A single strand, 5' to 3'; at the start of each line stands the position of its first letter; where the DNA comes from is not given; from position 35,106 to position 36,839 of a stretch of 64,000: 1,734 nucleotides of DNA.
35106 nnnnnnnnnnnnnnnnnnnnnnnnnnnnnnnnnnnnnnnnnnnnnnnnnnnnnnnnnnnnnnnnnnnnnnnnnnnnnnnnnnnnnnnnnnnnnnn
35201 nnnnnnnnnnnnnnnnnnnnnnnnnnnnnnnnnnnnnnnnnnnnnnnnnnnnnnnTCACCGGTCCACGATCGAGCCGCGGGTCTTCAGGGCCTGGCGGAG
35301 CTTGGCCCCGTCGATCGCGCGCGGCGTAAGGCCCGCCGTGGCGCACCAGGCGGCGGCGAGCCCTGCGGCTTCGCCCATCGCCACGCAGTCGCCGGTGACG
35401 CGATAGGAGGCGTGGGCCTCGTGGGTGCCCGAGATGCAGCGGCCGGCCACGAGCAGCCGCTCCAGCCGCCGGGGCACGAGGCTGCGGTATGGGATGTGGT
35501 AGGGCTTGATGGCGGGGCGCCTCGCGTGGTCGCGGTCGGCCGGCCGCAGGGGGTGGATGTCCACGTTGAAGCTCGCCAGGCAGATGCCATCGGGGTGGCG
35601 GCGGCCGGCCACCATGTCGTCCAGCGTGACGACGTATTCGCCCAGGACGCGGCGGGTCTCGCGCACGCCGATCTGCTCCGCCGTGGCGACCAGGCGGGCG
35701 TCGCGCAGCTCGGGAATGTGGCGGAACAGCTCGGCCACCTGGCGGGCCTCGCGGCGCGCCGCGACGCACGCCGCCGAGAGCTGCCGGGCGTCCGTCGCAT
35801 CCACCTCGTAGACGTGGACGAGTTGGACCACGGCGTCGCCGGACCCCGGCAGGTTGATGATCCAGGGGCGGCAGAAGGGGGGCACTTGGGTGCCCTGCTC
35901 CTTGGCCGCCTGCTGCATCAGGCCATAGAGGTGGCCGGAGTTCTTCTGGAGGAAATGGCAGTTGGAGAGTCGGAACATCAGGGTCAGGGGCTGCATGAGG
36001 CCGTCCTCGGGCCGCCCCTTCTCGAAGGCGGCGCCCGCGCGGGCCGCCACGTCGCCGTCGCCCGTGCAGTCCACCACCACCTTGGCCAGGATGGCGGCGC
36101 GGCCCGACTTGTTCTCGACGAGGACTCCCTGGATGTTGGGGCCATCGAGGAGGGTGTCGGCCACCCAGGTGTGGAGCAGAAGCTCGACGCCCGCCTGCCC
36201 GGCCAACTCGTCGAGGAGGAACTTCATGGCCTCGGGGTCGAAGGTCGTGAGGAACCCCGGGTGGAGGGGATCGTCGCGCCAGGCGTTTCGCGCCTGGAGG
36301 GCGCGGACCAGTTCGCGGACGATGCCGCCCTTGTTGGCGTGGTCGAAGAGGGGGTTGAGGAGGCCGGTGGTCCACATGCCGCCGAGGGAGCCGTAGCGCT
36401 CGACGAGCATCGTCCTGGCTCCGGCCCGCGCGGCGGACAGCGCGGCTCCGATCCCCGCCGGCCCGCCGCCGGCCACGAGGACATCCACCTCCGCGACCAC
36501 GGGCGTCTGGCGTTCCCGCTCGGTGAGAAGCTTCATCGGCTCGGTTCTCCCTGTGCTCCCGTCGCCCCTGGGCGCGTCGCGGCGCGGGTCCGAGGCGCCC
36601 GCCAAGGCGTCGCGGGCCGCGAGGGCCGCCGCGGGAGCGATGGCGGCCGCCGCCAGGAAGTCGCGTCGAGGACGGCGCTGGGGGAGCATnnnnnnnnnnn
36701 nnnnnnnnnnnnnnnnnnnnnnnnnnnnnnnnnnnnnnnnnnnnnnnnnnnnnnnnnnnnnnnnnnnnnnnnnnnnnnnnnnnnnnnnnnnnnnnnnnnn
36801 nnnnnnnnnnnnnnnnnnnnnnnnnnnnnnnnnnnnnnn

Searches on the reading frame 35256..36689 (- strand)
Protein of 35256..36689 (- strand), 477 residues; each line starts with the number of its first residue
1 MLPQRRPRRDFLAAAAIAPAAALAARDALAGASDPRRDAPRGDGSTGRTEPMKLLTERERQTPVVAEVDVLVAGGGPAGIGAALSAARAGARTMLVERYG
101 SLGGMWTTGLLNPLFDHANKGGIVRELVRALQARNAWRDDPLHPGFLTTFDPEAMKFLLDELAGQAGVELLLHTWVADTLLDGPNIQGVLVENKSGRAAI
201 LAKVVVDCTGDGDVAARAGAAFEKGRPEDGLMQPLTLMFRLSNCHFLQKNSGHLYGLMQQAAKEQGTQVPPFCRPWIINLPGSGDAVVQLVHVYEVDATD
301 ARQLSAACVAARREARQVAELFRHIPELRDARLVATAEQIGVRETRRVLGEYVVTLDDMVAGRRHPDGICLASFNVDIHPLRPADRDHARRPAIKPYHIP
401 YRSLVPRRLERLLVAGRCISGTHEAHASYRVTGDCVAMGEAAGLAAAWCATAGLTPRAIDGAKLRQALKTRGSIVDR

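Call 8: search_protein_families(library=pfam, proteins=[window:35256-36689:-])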
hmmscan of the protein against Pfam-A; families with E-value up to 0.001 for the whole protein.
window:35256-36689:- (477 aa): 8 families
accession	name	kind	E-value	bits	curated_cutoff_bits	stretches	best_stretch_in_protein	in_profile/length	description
PF12831.13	FAD_oxidored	-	5.1e-113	378.9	27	1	69-468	1-416/416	FAD dependent oxidoreductase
PF07992.20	Pyr_redox_2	-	1.1e-06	28.8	26.1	1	69-102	2-31/291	Pyridine nucleotide-disulphide oxidoreductase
PF01494.25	FAD_binding_3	-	2.2e-06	27.6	22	1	67-100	1-34/349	FAD binding domain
PF00890.30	FAD_binding_2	-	4.2e-06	26.6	20.4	1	69-111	1-45/414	FAD binding domain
PF01946.23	Thi4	-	4.7e-06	26.5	26.2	1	65-192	15-138/235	Thi4 family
PF01134.28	GIDA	-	2.2e-05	24.1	22.1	1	69-127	1-56/391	Glucose inhibited division protein A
PF01266.30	DAO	-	3.7e-05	23.9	27.9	1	69-137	1-74/353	FAD dependent oxidoreductase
PF00070.33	Pyr_redox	-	0.00049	21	22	0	70-102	2-34/82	Pyridine nucleotide-disulphide oxidoreductase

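Call 12: find_encoding_contigs(protein=window:35256-36689:-, flank=3000, max_places=6)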
Protein window:35256-36689:- (477 aa): 5 contigs read that carry it; 3 places shown.
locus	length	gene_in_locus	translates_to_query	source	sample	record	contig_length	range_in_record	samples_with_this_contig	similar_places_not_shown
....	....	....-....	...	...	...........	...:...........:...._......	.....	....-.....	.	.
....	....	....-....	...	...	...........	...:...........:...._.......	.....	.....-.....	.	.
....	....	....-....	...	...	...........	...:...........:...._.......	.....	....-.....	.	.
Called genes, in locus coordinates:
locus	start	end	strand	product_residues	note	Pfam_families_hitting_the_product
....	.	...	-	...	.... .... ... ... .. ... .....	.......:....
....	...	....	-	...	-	-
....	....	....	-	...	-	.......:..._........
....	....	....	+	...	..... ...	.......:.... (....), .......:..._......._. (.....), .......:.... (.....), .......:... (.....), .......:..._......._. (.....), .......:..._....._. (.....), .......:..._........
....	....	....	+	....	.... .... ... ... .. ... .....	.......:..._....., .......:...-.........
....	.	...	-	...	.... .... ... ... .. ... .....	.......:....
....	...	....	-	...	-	-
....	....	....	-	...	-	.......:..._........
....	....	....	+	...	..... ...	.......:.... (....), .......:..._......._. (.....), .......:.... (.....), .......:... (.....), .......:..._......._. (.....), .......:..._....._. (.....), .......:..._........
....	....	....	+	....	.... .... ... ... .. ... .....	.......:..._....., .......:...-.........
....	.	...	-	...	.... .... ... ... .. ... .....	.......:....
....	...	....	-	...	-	-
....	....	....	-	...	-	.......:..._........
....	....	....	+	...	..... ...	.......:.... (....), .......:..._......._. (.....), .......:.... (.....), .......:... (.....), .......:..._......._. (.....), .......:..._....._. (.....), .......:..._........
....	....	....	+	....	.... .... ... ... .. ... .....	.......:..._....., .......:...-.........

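Call 23: find_homologous_proteins(query=window:35256-36689:-, max_evalue=1e-50)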
Query window:35256-36689:- (477 aa): 6992 proteins with E <= 1e-50 among 8000 candidates; the best 120 are listed.
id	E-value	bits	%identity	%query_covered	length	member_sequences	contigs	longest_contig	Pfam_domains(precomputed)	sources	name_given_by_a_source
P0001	0.0e+0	1066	100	100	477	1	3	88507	PF01946.24,PF01266.31,PF00890.31,PF07992.21,PF01134.29,PF01494.26,PF12831.14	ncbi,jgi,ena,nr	ncbi:MAG TPA: FAD-dependent oxidoreductase [Planctomycetota bacterium]|nr:FAD-dependent oxidoreducta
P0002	2.0e-224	764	79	89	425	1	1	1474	PF01946.24,PF00890.31,PF07992.21,PF01494.26,PF12831.14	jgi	-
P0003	6.5e-224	762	79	89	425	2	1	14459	PF01946.24,PF01266.31,PF00890.31,PF07992.21,PF01134.29,PF01494.26,PF12831.14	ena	-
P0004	6.1e-223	759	78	89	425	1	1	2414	PF00890.31,PF07992.21,PF01494.26,PF12831.14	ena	-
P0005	1.2e-220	751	78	89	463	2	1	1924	PF01946.24,PF00890.31,PF07992.21,PF01134.29,PF12831.14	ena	-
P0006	7.0e-212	722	73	89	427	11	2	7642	PF01946.24,PF00890.31,PF07992.21,PF01134.29,PF12831.14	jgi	-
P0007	1.3e-208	711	74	89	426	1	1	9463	PF01946.24,PF00890.31,PF07992.21,PF12831.14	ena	-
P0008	7.1e-205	699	72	89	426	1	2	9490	PF01946.24,PF00890.31,PF07992.21,PF01494.26,PF12831.14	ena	-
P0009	4.2e-202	690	71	88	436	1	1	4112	PF01946.24,PF00890.31,PF07992.21,PF01494.26,PF12831.14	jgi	-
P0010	1.0e-201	689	71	87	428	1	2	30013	PF01946.24,PF00890.31,PF12831.14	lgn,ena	-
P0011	8.6e-157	541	56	90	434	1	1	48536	PF01946.24,PF01266.31,PF00890.31,PF07992.21,PF00070.34,PF01134.29,PF01494.26,PF12831.14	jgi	-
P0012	2.4e-150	519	54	89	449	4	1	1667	PF01946.24,PF00890.31,PF07992.21,PF01134.29,PF12831.14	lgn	-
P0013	3.0e-149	516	54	89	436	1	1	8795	PF01946.24,PF00890.31,PF01134.29,PF12831.14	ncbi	-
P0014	2.4e-148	513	53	89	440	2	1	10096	PF01946.24,PF00890.31,PF07992.21,PF01134.29,PF12831.14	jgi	jgi:hypothetical protein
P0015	1.7e-147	510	54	81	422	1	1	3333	PF01946.24,PF01266.31,PF00890.31,PF07992.21,PF01134.29,PF12831.14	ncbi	-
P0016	3.3e-147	509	53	89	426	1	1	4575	PF01946.24,PF01266.31,PF00890.31,PF07992.21,PF01134.29,PF12831.14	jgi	jgi:hypothetical protein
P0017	5.4e-147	508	53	89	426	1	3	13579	PF01946.24,PF00890.31,PF01134.29,PF12831.14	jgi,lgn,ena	-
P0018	7.5e-147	508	54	89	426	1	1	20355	PF01946.24,PF00890.31,PF01134.29,PF12831.14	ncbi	ncbi:FAD-dependent oxidoreductase [Candidatus Poribacteria bacterium]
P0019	5.4e-145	502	52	89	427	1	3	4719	PF01946.24,PF00890.31,PF12831.14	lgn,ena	-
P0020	3.0e-144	499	56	81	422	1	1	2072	PF01266.31,PF00890.31,PF01134.29,PF12831.14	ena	-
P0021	6.0e-141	488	54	80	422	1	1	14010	PF01266.31,PF00890.31,PF07992.21,PF12831.14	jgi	-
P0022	2.0e-133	464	55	89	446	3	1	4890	PF01946.24,PF01266.31,PF07992.21,PF01134.29,PF12831.14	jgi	-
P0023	5.0e-133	462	55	87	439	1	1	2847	PF01134.29,PF12831.14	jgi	-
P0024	1.6e-132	461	53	88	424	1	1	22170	PF00890.31,PF01494.26,PF12831.14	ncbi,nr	ncbi:MAG: FAD-dependent oxidoreductase [Verrucomicrobia bacterium]|nr:FAD-dependent oxidoreductase [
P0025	7.3e-132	458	53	88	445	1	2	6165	PF01946.24,PF01134.29,PF12831.14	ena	-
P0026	4.6e-131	456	53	88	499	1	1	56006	PF01266.31,PF00890.31,PF07992.21,PF01134.29,PF12831.14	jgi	jgi:FAD-dependent oxidoreductase family protein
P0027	1.8e-130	454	53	89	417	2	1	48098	PF00890.31,PF07992.21,PF01134.29,PF12831.14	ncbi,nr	ncbi:MAG: FAD-dependent oxidoreductase [Paenibacillaceae bacterium]|nr:FAD-dependent oxidoreductase 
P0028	3.2e-130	453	51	90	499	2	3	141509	PF00890.31,PF01134.29,PF12831.14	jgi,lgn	jgi:hypothetical protein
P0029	4.3e-130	453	53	87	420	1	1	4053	PF01946.24,PF00890.31,PF07992.21,PF12831.14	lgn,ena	-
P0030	4.6e-130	453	54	87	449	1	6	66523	PF01946.24,PF00890.31,PF12831.14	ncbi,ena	-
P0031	5.4e-130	452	49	97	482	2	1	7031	PF01946.24,PF01266.31,PF00890.31,PF01134.29,PF12831.14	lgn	-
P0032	6.4e-130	452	55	87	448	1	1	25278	PF01946.24,PF01266.31,PF00890.31,PF07992.21,PF01134.29,PF12831.14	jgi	jgi:glycine/D-amino acid oxidase-like deaminating enzyme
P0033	6.6e-130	452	52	88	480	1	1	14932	PF01946.24,PF01266.31,PF13450.13,PF00890.31,PF01134.29,PF12831.14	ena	-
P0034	7.7e-130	452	52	88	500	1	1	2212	PF00890.31,PF01134.29,PF12831.14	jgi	jgi:hypothetical protein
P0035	1.9e-129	450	50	97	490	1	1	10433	PF01946.24,PF01266.31,PF00890.31,PF01134.29,PF12831.14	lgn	-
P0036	3.4e-129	450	49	97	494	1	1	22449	PF01946.24,PF00890.31,PF12831.14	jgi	-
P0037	4.3e-129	449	51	80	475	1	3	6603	PF01266.31,PF12831.14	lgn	-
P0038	4.4e-129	449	49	96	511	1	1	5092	PF01946.24,PF01266.31,PF00890.31,PF01134.29,PF01494.26,PF12831.14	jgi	jgi:hypothetical protein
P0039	5.1e-129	449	53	87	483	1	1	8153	PF01134.29,PF12831.14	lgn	-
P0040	5.3e-129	449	53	89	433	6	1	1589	PF01946.24,PF01266.31,PF00890.31,PF07992.21,PF01134.29,PF12831.14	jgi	jgi:hypothetical protein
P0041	6.0e-129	449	47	98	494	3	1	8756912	PF01946.24,PF01266.31,PF13450.13,PF00890.31,PF01494.26,PF12831.14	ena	-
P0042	1.3e-128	448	52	88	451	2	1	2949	PF01946.24,PF01266.31,PF13450.13,PF00890.31,PF07992.21,PF03486.21,PF01134.29,PF01494.26,PF12831.14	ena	-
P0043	1.4e-128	448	55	86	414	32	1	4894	PF01946.24,PF01266.31,PF00890.31,PF07992.21,PF01134.29,PF12831.14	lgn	-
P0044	1.7e-128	447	49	80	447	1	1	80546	PF01946.24,PF01266.31,PF00890.31,PF01134.29,PF12831.14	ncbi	ncbi:MAG: FAD-dependent oxidoreductase [Planctomycetota bacterium]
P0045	2.1e-128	447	53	88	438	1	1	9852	PF01266.31,PF00890.31,PF07992.21,PF01134.29,PF01494.26,PF12831.14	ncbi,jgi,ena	ncbi:MAG TPA: FAD-dependent oxidoreductase [Nitriliruptorales bacterium]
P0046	2.3e-128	447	50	80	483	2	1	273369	PF01946.24,PF01266.31,PF00890.31,PF01134.29,PF01494.26,PF12831.14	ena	-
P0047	2.8e-128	447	50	97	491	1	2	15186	PF01946.24,PF01266.31,PF00890.31,PF01134.29,PF12831.14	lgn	-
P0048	3.6e-128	446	53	88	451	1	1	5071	PF01946.24,PF01266.31,PF00890.31,PF07992.21,PF01134.29,PF12831.14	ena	-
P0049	4.0e-128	446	52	88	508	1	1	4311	PF01946.24,PF01266.31,PF01134.29,PF12831.14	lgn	-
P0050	5.5e-128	446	50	88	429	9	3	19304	PF01946.24,PF01266.31,PF00890.31,PF07992.21,PF01134.29,PF01494.26,PF12831.14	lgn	-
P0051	5.6e-128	446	50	79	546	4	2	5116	PF01946.24,PF01266.31,PF00890.31,PF00070.34,PF01134.29,PF01494.26,PF12831.14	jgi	-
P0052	7.7e-128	445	50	88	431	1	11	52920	PF01946.24,PF01266.31,PF00890.31,PF07992.21,PF01134.29,PF01494.26,PF12831.14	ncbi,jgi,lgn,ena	jgi:hypothetical protein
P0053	9.1e-128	445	50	81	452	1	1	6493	PF01946.24,PF01266.31,PF00890.31,PF07992.21,PF01134.29,PF12831.14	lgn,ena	-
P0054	1.1e-127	445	49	97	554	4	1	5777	PF01946.24,PF01266.31,PF13450.13,PF00890.31,PF07992.21,PF01134.29,PF01494.26,PF12831.14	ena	-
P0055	1.1e-127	445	49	80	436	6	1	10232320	PF01946.24,PF01266.31,PF00890.31,PF01134.29,PF01494.26,PF12831.14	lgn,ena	-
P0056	1.2e-127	445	48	98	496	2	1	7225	PF01946.24,PF01266.31,PF00890.31,PF01134.29,PF01494.26,PF12831.14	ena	-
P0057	2.1e-127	444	52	88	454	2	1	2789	PF01946.24,PF01134.29,PF12831.14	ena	-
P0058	2.3e-127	444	51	86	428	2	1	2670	PF01946.24,PF01266.31,PF00890.31,PF07992.21,PF01134.29,PF01494.26,PF12831.14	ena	-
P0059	2.6e-127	443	54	89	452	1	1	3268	PF01946.24,PF01266.31,PF00890.31,PF01134.29,PF12831.14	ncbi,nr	ncbi:MAG: FAD-dependent oxidoreductase [Armatimonadota bacterium]|nr:FAD-dependent oxidoreductase [A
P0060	2.9e-127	443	50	80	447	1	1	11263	PF01946.24,PF00890.31,PF07992.21,PF01134.29,PF12831.14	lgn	-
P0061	3.5e-127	443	50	88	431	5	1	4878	PF01946.24,PF00890.31,PF07992.21,PF01134.29,PF01494.26,PF12831.14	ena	-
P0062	4.3e-127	443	49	81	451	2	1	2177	PF01946.24,PF01266.31,PF00890.31,PF07992.21,PF01134.29,PF12831.14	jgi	jgi:hypothetical protein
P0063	4.4e-127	443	51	87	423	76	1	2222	PF01946.24,PF00890.31,PF07992.21,PF03486.21,PF01134.29,PF12831.14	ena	-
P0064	5.6e-127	442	51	81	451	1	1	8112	PF01946.24,PF01266.31,PF13450.13,PF00890.31,PF07992.21,PF01134.29,PF01494.26,PF12831.14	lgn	-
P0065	6.0e-127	442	50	80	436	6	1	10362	PF01946.24,PF01266.31,PF00890.31,PF01134.29,PF12831.14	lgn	-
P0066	1.2e-126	441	51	81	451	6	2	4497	PF01946.24,PF13450.13,PF00890.31,PF07992.21,PF01134.29,PF01494.26,PF12831.14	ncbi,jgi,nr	ncbi:MAG: FAD-dependent oxidoreductase [Planctomycetes bacterium]|nr:FAD-dependent oxidoreductase [P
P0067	1.4e-126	441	49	88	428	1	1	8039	PF01946.24,PF00890.31,PF07992.21,PF03486.21,PF01134.29,PF12831.14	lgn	-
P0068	1.4e-126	441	52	88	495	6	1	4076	PF01946.24,PF01266.31,PF00890.31,PF01134.29,PF12831.14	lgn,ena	-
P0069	1.5e-126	441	49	80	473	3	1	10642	PF01266.31,PF01134.29,PF12831.14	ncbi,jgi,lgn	-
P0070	1.9e-126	441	49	97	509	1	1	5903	PF00890.31,PF12831.14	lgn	-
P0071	1.9e-126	441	51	88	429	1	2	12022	PF01946.24,PF00890.31,PF12831.14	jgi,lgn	jgi:hypothetical protein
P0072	2.2e-126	440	50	80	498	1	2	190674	PF01946.24,PF01266.31,PF13450.13,PF00890.31,PF07992.21,PF01494.26,PF12831.14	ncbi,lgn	-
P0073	2.3e-126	440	49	88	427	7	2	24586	PF01946.24,PF01266.31,PF00890.31,PF07992.21,PF01134.29,PF12831.14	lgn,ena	-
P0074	3.6e-126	440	50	91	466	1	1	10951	PF00890.31,PF07992.21,PF01134.29,PF01494.26,PF12831.14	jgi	jgi:hypothetical protein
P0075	3.9e-126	440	50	79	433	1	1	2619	PF01946.24,PF01266.31,PF00890.31,PF01134.29,PF12831.14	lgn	-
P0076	7.6e-126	439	50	80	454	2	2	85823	PF01946.24,PF00890.31,PF07992.21,PF01134.29,PF01494.26,PF12831.14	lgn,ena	-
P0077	8.2e-126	438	49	89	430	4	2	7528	PF01946.24,PF01266.31,PF00890.31,PF07992.21,PF01134.29,PF01494.26,PF12831.14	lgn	-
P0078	8.3e-126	438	50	80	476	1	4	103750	PF01266.31,PF01134.29,PF12831.14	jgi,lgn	jgi:ribulose 1,5-bisphosphate synthetase/thiazole synthase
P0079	9.8e-126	438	50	89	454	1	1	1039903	PF01946.24,PF00890.31,PF07992.21,PF01134.29,PF01494.26,PF12831.14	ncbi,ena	-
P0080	1.1e-125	438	50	81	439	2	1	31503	PF01946.24,PF01266.31,PF00890.31,PF01494.26,PF12831.14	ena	-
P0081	1.2e-125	438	49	80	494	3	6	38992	PF01946.24,PF01266.31,PF00890.31,PF01134.29,PF12831.14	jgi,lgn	-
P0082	1.3e-125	438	49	80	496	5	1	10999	PF01946.24,PF01266.31,PF01134.29,PF01494.26,PF12831.14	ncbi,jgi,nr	ncbi:MAG: FAD-dependent oxidoreductase [Planctomycetes bacterium]|nr:FAD-dependent oxidoreductase [P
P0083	1.5e-125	438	51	88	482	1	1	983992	PF01946.24,PF01266.31,PF00890.31,PF12831.14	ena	-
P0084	1.8e-125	437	53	88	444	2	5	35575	PF01946.24,PF01266.31,PF07992.21,PF01134.29,PF12831.14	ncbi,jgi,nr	ncbi:MAG: FAD-dependent oxidoreductase [Armatimonadetes bacterium]|nr:FAD-dependent oxidoreductase [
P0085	2.4e-125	437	51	80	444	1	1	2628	PF01266.31,PF00890.31,PF07992.21,PF01134.29,PF01494.26,PF12831.14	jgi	jgi:ribulose 1,5-bisphosphate synthetase/thiazole synthase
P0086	2.9e-125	437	50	88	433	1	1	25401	PF01946.24,PF00890.31,PF07992.21,PF01134.29,PF12831.14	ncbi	-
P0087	3.4e-125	436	51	88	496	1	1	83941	PF01946.24,PF01266.31,PF00890.31,PF12831.14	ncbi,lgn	-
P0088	3.5e-125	436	52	87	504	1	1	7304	PF00890.31,PF01134.29,PF12831.14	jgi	jgi:ribulose 1,5-bisphosphate synthetase/thiazole synthase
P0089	4.5e-125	436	48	97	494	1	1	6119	PF01946.24,PF01266.31,PF00890.31,PF01134.29,PF12831.14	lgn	-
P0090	5.8e-125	436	51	87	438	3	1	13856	PF01946.24,PF00890.31,PF07992.21,PF01134.29,PF12831.14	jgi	-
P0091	5.9e-125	436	51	80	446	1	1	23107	PF01946.24,PF01266.31,PF13450.13,PF00890.31,PF07992.21,PF01134.29,PF12831.14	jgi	jgi:hypothetical protein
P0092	5.9e-125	436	49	81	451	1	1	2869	PF01946.24,PF00890.31,PF12831.14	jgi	jgi:hypothetical protein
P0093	7.1e-125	435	48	98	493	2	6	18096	PF01946.24,PF01266.31,PF13450.13,PF00890.31,PF07992.21,PF01134.29,PF12831.14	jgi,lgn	-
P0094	7.1e-125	435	49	89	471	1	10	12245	PF01946.24,PF01266.31,PF13450.13,PF00890.31,PF07992.21,PF01134.29,PF01494.26,PF12831.14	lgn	-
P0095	8.4e-125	435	49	87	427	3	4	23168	PF01946.24,PF01266.31,PF00890.31,PF07992.21,PF01134.29,PF12831.14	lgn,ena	-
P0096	8.5e-125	435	51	87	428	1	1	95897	PF01946.24,PF00890.31,PF07992.21,PF03486.21,PF01134.29,PF01494.26,PF12831.14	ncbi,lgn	-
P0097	9.2e-125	435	52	79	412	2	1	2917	PF01946.24,PF00890.31,PF07992.21,PF01134.29,PF12831.14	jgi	-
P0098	1.0e-124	435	51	88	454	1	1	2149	PF01946.24,PF00890.31,PF07992.21,PF01134.29,PF12831.14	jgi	-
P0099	1.1e-124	435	52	88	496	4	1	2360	PF01946.24,PF01266.31,PF13450.13,PF01134.29,PF12831.14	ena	-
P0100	1.1e-124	435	50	80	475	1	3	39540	PF01266.31,PF12831.14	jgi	jgi:ribulose 1,5-bisphosphate synthetase/thiazole synthase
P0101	1.4e-124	434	50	88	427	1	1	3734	PF01946.24,PF01266.31,PF13450.13,PF00890.31,PF07992.21,PF03486.21,PF01134.29,PF12831.14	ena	-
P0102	1.4e-124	434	50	97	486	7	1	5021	PF01946.24,PF13450.13,PF00890.31,PF07992.21,PF01134.29,PF01494.26,PF12831.14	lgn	-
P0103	1.7e-124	434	47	99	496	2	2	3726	PF01946.24,PF01266.31,PF13450.13,PF00890.31,PF01134.29,PF12831.14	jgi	-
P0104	1.8e-124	434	49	89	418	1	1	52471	PF00890.31,PF01134.29,PF12831.14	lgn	-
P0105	2.0e-124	434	52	88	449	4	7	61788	PF01946.24,PF13450.13,PF00890.31,PF07992.21,PF01134.29,PF12831.14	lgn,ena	-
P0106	2.3e-124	434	49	81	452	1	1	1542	PF01946.24,PF01266.31,PF13450.13,PF00890.31,PF07992.21,PF03486.21,PF01134.29,PF12831.14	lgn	-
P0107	2.3e-124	434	53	88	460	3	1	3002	PF01946.24,PF00890.31,PF01134.29,PF12831.14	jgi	jgi:hypothetical protein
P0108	2.4e-124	434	50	80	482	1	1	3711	PF01266.31,PF00890.31,PF01134.29,PF12831.14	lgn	-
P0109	2.5e-124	434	51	87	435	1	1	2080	PF01946.24,PF07992.21,PF01134.29,PF01494.26,PF12831.14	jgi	jgi:hypothetical protein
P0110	2.6e-124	434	49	88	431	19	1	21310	PF01946.24,PF00890.31,PF07992.21,PF01134.29,PF01494.26,PF12831.14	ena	-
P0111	3.0e-124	433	49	80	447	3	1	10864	PF01946.24,PF01266.31,PF00890.31,PF07992.21,PF01134.29,PF12831.14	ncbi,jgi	-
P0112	3.1e-124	433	50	89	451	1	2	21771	PF01946.24,PF01266.31,PF13450.13,PF00890.31,PF07992.21,PF00070.34,PF01134.29,PF01494.26,PF12831.14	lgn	-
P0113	3.4e-124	433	49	92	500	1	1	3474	PF12831.14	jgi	jgi:hypothetical protein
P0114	3.6e-124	433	51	87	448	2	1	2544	PF01946.24,PF01266.31,PF00890.31,PF07992.21,PF01134.29,PF12831.14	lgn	-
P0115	4.2e-124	433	47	92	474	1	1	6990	PF01946.24,PF01266.31,PF13450.13,PF00890.31,PF07992.21,PF01134.29,PF12831.14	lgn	-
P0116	4.2e-124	433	50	88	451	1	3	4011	PF01946.24,PF00890.31,PF01134.29,PF12831.14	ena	-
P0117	4.3e-124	433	51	88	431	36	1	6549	PF01946.24,PF00890.31,PF07992.21,PF01134.29,PF12831.14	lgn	-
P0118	4.5e-124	433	49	88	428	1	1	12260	PF01946.24,PF00890.31,PF07992.21,PF03486.21,PF01134.29,PF12831.14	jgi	-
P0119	4.7e-124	433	51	88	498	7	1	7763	PF00890.31,PF12831.14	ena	-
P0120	5.1e-124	433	51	88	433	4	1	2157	PF01946.24,PF01266.31,PF00890.31,PF07992.21,PF01134.29,PF12831.14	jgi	jgi:ribulose 1,5-bisphosphate synthetase/thiazole synthase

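Call 24: find_encoding_contigs(protein=P0003, flank=2500, max_places=3)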
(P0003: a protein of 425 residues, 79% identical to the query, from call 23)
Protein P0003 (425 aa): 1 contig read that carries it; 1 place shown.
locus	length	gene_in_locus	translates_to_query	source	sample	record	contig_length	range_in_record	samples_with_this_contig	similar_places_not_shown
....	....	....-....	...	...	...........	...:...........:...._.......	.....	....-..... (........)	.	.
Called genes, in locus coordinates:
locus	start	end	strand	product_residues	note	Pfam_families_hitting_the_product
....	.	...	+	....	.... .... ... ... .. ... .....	?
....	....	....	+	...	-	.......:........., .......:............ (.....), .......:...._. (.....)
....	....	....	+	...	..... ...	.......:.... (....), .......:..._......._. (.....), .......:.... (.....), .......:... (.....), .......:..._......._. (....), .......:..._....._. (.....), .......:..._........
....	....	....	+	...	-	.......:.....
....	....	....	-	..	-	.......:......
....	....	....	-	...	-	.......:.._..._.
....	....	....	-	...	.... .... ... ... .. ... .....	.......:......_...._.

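Call 25: find_encoding_contigs(protein=P0010, flank=2500, max_places=3)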
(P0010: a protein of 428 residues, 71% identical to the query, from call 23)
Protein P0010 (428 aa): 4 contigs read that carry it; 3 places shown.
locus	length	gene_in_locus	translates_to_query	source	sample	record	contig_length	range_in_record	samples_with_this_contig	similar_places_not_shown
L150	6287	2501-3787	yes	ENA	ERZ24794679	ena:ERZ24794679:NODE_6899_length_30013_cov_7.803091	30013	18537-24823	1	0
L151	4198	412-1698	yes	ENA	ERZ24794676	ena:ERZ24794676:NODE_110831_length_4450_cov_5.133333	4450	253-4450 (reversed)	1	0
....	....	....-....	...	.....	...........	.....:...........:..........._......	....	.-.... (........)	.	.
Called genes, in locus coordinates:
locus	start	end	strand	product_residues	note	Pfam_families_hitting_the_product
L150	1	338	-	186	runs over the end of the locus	-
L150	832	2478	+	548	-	PF02129:Peptidase_S15, PF08530:PepX_C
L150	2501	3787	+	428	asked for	PF01946:Thi4 (weak), PF00890:FAD_binding_2 (faint), PF12831:FAD_oxidored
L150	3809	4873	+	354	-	PF01408:GFO_IDH_MocA, PF02894:GFO_IDH_MocA_C, PF22725:GFO_IDH_MocA_C3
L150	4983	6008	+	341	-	PF00676:E1_dh, PF02775:TPP_enzyme_C (weak)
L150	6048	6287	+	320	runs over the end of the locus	PF02779:Transket_pyr, PF02780:Transketolase_C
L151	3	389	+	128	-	?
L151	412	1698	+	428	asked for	PF01946:Thi4 (weak), PF00890:FAD_binding_2 (faint), PF12831:FAD_oxidored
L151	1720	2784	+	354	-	PF01408:GFO_IDH_MocA, PF02894:GFO_IDH_MocA_C, PF22725:GFO_IDH_MocA_C3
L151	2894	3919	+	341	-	PF00676:E1_dh, PF02775:TPP_enzyme_C (weak)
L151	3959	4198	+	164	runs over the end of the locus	?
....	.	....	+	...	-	?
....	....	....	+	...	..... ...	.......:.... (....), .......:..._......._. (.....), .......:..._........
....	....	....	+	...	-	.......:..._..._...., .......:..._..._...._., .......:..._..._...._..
